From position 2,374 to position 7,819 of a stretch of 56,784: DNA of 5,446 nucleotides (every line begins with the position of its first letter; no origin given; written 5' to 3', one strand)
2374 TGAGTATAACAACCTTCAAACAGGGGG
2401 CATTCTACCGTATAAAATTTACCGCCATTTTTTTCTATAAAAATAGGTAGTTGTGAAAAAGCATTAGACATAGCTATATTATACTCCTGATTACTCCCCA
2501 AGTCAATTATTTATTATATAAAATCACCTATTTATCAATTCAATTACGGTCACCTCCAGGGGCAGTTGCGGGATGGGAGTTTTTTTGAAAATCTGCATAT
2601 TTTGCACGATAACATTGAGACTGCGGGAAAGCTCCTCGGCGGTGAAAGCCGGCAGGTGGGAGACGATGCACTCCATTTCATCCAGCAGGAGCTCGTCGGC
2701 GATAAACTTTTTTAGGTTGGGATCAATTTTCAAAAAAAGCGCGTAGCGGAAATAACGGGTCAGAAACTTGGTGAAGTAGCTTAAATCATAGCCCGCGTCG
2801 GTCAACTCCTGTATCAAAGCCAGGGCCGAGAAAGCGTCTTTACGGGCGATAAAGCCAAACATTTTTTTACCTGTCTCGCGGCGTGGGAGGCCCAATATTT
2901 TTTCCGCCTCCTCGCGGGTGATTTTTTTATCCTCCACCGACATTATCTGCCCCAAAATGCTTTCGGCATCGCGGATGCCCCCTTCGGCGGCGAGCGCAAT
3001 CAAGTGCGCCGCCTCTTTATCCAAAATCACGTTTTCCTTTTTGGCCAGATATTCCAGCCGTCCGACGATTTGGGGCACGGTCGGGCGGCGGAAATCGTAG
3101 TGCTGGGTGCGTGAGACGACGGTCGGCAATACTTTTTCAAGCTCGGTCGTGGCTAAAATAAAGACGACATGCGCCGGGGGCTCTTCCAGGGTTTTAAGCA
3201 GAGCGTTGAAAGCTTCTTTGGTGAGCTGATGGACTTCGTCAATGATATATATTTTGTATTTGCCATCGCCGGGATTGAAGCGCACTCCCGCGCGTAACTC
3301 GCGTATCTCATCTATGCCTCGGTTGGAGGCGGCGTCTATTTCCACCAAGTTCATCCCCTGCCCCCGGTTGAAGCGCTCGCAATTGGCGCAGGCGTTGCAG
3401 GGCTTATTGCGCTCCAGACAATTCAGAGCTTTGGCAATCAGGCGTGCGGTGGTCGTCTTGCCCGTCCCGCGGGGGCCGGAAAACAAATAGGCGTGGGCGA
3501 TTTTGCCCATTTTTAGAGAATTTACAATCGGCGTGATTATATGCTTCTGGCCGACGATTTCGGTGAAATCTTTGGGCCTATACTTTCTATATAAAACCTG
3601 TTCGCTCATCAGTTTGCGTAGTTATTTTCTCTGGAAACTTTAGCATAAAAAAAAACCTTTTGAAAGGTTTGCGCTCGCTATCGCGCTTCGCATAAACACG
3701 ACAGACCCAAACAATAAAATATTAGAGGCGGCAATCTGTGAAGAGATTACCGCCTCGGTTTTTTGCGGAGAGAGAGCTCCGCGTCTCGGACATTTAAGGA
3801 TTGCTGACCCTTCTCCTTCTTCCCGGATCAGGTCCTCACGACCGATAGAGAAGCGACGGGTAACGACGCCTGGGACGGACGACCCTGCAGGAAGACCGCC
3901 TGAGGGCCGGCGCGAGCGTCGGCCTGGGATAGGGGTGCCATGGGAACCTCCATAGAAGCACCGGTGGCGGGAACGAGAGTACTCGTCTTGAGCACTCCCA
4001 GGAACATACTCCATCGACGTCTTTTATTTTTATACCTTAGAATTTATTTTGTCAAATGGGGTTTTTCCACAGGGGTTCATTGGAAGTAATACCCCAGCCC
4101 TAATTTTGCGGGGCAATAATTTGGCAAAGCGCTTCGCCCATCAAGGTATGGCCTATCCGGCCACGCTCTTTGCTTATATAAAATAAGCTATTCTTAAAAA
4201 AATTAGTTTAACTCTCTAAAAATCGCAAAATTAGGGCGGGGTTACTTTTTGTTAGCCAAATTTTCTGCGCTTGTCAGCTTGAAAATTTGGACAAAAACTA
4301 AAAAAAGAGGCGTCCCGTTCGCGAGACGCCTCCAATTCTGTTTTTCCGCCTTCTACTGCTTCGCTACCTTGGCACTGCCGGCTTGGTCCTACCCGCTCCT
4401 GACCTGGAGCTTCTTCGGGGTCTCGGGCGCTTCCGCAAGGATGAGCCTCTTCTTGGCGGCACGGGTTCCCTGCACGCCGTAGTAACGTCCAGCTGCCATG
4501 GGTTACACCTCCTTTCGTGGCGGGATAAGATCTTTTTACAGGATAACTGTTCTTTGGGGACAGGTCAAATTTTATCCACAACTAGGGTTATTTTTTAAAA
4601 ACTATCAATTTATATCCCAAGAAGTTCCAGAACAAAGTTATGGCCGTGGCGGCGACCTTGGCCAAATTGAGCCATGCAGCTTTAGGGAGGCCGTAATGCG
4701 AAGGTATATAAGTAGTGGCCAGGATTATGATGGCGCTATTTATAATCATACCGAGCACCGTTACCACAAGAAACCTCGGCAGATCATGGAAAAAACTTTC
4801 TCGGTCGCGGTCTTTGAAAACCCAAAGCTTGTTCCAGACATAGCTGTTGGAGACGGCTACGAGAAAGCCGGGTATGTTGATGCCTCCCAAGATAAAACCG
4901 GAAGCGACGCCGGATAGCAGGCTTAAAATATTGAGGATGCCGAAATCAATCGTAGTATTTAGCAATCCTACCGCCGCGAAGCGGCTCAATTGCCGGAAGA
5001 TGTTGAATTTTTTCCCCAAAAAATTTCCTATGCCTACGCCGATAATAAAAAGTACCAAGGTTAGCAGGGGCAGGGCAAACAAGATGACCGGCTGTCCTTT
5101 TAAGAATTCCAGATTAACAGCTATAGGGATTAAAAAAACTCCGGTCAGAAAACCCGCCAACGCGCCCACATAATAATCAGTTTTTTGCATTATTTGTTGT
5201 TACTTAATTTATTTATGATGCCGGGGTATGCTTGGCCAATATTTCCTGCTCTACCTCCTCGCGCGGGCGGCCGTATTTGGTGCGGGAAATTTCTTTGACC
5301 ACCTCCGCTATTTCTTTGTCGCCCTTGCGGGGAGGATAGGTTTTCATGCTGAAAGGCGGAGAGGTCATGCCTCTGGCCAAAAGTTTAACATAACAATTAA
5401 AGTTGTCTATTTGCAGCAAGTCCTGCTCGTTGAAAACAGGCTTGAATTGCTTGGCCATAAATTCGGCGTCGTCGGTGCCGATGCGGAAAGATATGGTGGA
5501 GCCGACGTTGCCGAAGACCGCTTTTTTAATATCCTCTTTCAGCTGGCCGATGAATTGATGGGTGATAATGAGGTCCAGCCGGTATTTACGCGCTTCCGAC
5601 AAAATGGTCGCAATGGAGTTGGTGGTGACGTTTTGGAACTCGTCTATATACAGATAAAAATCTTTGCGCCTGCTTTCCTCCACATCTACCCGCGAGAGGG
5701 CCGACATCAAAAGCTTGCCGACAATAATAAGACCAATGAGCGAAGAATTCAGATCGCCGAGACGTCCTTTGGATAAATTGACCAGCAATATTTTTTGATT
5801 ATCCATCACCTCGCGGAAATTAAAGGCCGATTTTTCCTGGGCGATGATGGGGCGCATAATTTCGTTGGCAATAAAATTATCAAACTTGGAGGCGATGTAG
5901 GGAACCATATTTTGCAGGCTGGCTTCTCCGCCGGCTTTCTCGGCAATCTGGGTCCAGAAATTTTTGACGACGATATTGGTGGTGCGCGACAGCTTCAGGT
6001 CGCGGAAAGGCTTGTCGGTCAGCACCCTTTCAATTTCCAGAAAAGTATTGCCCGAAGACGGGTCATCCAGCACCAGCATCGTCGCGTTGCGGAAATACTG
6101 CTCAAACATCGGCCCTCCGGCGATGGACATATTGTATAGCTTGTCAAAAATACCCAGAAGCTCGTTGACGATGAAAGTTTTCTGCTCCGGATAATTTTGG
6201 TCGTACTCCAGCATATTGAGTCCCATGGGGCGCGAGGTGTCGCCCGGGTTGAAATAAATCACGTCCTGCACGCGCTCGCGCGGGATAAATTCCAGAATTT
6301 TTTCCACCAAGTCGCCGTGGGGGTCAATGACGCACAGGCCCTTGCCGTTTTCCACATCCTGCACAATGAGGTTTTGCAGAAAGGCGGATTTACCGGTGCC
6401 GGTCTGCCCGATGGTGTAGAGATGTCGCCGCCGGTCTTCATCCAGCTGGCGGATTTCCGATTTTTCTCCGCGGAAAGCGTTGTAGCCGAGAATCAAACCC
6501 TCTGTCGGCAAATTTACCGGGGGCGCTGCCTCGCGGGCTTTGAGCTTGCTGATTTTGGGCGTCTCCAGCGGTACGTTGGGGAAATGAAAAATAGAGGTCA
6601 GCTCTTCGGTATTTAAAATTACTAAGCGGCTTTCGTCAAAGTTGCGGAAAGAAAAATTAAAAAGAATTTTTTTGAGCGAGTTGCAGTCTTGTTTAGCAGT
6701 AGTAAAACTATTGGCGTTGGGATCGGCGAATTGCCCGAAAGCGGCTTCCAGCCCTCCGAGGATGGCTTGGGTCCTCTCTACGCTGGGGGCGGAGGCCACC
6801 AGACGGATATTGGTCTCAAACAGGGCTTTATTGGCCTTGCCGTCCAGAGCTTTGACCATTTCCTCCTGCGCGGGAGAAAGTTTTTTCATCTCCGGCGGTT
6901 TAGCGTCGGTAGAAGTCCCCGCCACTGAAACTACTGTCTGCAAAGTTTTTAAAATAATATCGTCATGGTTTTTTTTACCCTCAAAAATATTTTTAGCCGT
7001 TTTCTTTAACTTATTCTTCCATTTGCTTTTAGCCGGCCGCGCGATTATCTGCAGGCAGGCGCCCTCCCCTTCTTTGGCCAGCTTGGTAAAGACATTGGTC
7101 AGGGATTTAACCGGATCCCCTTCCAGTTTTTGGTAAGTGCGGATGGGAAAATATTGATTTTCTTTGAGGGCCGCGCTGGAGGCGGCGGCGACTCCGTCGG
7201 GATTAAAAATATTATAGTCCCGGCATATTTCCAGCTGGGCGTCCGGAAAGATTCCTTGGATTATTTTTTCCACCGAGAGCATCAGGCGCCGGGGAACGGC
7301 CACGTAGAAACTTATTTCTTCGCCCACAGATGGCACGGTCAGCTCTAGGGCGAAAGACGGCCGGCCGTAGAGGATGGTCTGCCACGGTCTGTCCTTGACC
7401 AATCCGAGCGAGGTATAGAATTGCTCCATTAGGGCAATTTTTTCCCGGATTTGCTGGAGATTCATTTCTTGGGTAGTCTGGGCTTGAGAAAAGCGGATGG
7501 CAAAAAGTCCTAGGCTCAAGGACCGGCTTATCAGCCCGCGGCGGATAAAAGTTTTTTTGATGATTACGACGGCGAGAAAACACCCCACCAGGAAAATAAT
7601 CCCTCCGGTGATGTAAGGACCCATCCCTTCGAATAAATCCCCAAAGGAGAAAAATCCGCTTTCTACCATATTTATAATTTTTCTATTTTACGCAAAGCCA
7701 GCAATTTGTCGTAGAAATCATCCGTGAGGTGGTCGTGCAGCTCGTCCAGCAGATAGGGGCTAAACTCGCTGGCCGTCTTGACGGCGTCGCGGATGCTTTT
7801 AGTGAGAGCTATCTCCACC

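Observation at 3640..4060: GC-rich RNA locus upstream of dnaX with conflicting signals: RNase P-like motifs on + but promoter and terminators on -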

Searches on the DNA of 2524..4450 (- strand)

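Call 4: search_rna_families(source=window, start=3500, end=4450, threshold=evalue, max_evalue=10, show_alignments=5)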
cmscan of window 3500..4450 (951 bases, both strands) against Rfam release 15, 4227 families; matches with E-value up to 10: 5.
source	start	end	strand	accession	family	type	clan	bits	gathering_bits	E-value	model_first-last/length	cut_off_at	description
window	4226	4338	+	RF01859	Phe_leader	Cis-reg; leader;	-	20.6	55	1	1-125/125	no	Phenylalanine leader peptide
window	4243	4300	-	RF03956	mir-737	Gene; miRNA;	-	19.4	60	4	1-63/63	no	mir-737 microRNA precursor family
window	4283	4331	-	RF01581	RUF6-5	Gene; sRNA;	-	15.1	70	7.1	1-156/156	no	Plasmodium RNA of unknown function RUF6-5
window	3565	3670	-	RF04329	snoMe18S-C1367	Gene; snRNA; snoRNA; CD-box;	-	15.1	101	8.8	1-110/110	no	Drosophila C/D box small nucleolar RNA snoMe18S-C1367 family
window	4163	4333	+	RF04180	BTnc231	Gene; sRNA;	-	13.4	80.4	7.5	1-154/154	no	Bacteroides sRNA BTnc231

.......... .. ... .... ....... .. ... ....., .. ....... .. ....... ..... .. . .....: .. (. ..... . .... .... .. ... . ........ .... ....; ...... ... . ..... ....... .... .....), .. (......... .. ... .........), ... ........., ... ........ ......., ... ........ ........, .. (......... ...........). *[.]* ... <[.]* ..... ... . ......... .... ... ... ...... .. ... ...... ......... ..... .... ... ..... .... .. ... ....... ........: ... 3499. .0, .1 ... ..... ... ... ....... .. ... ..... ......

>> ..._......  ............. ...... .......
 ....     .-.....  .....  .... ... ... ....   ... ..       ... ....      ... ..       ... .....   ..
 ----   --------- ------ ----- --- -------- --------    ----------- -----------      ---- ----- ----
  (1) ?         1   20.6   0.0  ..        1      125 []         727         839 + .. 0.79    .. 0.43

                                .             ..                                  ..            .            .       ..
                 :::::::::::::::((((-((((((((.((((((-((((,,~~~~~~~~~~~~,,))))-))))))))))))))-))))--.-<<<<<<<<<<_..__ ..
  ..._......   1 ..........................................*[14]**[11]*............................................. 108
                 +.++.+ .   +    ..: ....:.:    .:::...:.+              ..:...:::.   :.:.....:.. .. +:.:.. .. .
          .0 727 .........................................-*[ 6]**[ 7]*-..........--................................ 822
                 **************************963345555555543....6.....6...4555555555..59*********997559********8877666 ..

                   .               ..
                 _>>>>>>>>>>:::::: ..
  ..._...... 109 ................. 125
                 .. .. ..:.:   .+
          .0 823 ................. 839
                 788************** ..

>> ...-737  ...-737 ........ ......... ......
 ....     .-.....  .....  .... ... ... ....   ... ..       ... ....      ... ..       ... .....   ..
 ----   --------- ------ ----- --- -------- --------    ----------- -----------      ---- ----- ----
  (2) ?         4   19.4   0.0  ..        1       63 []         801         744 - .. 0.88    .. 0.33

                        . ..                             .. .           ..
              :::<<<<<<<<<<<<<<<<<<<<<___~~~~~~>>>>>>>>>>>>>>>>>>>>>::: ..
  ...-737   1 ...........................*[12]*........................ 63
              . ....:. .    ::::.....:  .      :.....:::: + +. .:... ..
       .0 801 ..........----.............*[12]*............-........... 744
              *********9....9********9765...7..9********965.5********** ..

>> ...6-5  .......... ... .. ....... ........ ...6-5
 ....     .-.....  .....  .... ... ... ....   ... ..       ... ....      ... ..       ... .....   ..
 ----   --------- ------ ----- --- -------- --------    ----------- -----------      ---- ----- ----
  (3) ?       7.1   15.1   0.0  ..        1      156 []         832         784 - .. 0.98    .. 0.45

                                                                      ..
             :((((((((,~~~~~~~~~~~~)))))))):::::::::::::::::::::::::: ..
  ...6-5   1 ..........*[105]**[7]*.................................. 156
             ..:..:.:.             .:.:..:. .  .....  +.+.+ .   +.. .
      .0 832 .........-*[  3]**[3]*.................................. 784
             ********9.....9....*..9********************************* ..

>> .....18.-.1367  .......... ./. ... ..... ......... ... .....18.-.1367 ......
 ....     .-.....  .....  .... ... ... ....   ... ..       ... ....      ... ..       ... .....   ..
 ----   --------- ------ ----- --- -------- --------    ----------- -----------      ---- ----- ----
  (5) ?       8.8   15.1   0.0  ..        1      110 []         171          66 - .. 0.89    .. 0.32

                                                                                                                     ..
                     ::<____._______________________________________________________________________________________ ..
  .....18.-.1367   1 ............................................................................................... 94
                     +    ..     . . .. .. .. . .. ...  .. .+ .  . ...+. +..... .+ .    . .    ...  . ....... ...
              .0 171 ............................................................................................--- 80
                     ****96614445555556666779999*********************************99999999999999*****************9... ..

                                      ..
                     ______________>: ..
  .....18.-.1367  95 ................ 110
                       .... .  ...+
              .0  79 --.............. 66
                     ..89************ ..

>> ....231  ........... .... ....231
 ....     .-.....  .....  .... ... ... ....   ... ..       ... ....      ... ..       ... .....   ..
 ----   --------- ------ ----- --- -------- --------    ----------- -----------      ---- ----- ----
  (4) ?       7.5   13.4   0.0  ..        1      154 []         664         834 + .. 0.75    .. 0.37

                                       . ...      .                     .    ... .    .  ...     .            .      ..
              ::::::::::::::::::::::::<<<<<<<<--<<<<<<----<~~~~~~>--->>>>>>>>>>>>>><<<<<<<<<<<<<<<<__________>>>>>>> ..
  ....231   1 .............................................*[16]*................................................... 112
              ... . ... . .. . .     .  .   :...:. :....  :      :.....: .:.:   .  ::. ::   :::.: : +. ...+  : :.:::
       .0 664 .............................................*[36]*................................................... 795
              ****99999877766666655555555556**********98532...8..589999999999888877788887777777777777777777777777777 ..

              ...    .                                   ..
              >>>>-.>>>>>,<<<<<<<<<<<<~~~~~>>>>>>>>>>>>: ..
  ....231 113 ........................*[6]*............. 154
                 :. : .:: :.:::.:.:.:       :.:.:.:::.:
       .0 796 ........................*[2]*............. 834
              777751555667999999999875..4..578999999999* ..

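Call 22: search_rna_families(sources=[L015, L016, L017, L018, L019, L020, L021, L022, L023, L024, L025, L026, L031, L037, L041, L042, L027, L065, L090, L059], threshold=gathering)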
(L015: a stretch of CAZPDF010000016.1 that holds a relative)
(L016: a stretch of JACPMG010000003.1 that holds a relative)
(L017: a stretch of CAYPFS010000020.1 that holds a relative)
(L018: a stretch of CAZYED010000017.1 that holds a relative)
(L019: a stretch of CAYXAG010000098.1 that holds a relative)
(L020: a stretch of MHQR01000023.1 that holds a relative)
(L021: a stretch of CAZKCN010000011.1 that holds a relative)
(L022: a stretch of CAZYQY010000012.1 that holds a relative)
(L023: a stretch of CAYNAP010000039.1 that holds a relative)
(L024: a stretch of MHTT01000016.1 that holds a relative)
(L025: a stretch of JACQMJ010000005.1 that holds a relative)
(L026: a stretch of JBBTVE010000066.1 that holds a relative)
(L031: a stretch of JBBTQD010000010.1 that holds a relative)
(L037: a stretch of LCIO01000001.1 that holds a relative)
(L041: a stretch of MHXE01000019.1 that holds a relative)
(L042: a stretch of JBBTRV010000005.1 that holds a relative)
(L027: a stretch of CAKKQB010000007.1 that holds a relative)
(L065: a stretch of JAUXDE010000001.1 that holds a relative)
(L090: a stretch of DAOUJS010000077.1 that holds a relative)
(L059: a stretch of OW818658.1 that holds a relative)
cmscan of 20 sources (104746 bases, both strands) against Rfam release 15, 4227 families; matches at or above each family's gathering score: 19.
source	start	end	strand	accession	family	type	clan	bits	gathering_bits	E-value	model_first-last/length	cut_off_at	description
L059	2184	2436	+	RF01854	Bacteria_large_SRP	Gene;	CL00003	80.7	60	2.8e-10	1-256/256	no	Bacterial large signal recognition particle RNA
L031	3642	3714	+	RF00005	tRNA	Gene; tRNA;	CL00001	69.7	29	6.2e-13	1-71/71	no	tRNA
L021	6071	6143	+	RF00005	tRNA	Gene; tRNA;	CL00001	69.2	29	8.3e-13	1-71/71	no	tRNA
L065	2379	2451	+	RF00005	tRNA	Gene; tRNA;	CL00001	69.2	29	8.6e-13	1-71/71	no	tRNA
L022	3589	3660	+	RF00005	tRNA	Gene; tRNA;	CL00001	65.8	29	7.2e-12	1-71/71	no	tRNA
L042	5348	5418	+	RF00005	tRNA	Gene; tRNA;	CL00001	65.8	29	7.4e-12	1-71/71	no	tRNA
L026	3598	3668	+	RF00005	tRNA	Gene; tRNA;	CL00001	62.8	29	5e-11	1-71/71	no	tRNA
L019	1420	1490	+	RF00005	tRNA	Gene; tRNA;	CL00001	61.5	29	1.2e-10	1-71/71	no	tRNA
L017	3391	3461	+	RF00005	tRNA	Gene; tRNA;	CL00001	61.4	29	1.2e-10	1-71/71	no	tRNA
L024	3989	4059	+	RF00005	tRNA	Gene; tRNA;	CL00001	60.3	29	2.5e-10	1-71/71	no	tRNA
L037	4936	5006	+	RF00005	tRNA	Gene; tRNA;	CL00001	59.7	29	3.6e-10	1-71/71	no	tRNA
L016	4460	4530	+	RF00005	tRNA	Gene; tRNA;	CL00001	59.6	29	3.7e-10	1-71/71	no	tRNA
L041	3698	3768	+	RF00005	tRNA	Gene; tRNA;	CL00001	58.4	29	7.8e-10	1-71/71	no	tRNA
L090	178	252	+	RF00005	tRNA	Gene; tRNA;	CL00001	56.4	29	2.8e-09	1-71/71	no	tRNA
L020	4603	4673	+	RF00005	tRNA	Gene; tRNA;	CL00001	56.2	29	3.2e-09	1-71/71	no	tRNA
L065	1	70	+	RF00005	tRNA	Gene; tRNA;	CL00001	55.9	29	3.8e-09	5-71/71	5'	tRNA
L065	751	837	+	RF00005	tRNA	Gene; tRNA;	CL00001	53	29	2.4e-08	1-71/71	no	tRNA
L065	582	671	+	RF00005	tRNA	Gene; tRNA;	CL00001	52.7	29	3e-08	1-71/71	no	tRNA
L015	4346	4399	+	RF00005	tRNA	Gene; tRNA;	CL00001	29.5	29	0.073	1-54/71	3'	tRNA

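Call 70: search_dna_similar(query=window:3700-4060:-, collection=phages, mode=distant, max_evalue=0.01, max_rows=8)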
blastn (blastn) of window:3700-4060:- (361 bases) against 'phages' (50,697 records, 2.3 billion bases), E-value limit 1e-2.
No match.

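Call 71: search_dna_similar(query=window:3700-4060:-, collection=plasmids, mode=distant, max_evalue=0.01, max_rows=8)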
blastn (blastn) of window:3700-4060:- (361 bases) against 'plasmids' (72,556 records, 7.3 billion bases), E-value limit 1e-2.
Records with a match: 1; places in all: 1; records where one place covers at least 80% of the query: 0.
Best place of each record, by identity: 90-95% 1.
By first word of the organism name: Methylobacterium 1.
By predicted mobility (MOB-suite, as given by PLSDB): non-mobilizable 1.
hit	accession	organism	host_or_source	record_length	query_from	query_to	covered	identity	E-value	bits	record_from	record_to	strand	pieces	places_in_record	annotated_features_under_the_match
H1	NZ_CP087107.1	Methylobacterium sp. NMS14P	Coffea arabica,Pure culture,root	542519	124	157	9%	94.1%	2e-3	50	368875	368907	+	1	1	prolyl oligopeptidase family serine peptidase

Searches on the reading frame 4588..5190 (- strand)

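Call 18: search_protein_families(library=pfam, proteins=[window:4588-5190:-], max_evalue=0.01)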
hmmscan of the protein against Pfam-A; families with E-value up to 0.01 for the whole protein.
window:4588-5190:- (200 aa): 1 family
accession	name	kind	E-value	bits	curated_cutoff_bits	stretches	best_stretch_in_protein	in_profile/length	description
PF04138.20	GtrA_DPMS_TM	-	1.9e-21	76.9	26.1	1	70-198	1-117/117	GtrA/DPMS, transmembrane domain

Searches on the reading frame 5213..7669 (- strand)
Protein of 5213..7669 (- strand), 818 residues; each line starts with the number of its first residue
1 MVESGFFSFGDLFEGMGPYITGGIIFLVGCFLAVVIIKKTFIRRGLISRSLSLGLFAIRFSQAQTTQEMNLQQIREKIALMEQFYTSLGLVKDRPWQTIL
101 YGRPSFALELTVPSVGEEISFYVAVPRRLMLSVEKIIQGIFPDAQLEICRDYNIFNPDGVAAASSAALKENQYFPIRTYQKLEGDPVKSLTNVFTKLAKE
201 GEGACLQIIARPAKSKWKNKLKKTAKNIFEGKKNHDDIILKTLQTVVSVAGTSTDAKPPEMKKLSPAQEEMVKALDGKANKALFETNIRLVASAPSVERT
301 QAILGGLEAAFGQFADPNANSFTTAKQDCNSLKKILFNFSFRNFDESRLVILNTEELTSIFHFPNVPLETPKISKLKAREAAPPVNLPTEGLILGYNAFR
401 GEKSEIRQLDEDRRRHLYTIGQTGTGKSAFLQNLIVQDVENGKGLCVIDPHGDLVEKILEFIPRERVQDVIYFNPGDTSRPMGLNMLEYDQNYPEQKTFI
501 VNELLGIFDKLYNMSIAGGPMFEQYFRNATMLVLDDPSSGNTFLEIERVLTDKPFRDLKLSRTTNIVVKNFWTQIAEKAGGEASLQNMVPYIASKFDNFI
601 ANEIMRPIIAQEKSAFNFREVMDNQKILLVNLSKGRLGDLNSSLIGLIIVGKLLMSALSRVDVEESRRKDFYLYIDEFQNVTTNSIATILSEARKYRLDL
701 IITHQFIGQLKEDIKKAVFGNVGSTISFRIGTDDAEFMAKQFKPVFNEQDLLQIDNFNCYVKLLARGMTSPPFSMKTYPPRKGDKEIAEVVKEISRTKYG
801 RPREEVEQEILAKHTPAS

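Call 18: search_protein_families(library=pfam, proteins=[window:5213-7669:-], max_evalue=0.01)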
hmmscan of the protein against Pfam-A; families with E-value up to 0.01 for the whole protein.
window:5213-7669:- (818 aa): 6 families
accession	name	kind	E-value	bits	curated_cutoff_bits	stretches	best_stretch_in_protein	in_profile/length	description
PF10412.15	TrwB_AAD_bind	-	2.2e-08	33.9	20.5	1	413-477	14-72/387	Type IV secretion-system coupling protein DNA-binding domain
PF02534.20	T4SS-DNA_transf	-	2.3e-07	30.5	20.1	0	594-715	232-349/468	Type IV secretory system Conjugative DNA transfer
PF01935.23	DUF87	-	2.7e-05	24.8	23.2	1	412-454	21-64/220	Helicase HerA, central domain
PF12696.13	TraG-D_C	-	0.00048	20.5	22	1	671-736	2-70/126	TraM recognition site of TraD and TraG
PF13401.12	AAA_22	-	0.0027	18.4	27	0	413-453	4-45/130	AAA domain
PF01580.24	FtsK_SpoIIIE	-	0.009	15.9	24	0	410-436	34-61/221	FtsK/SpoIIIE family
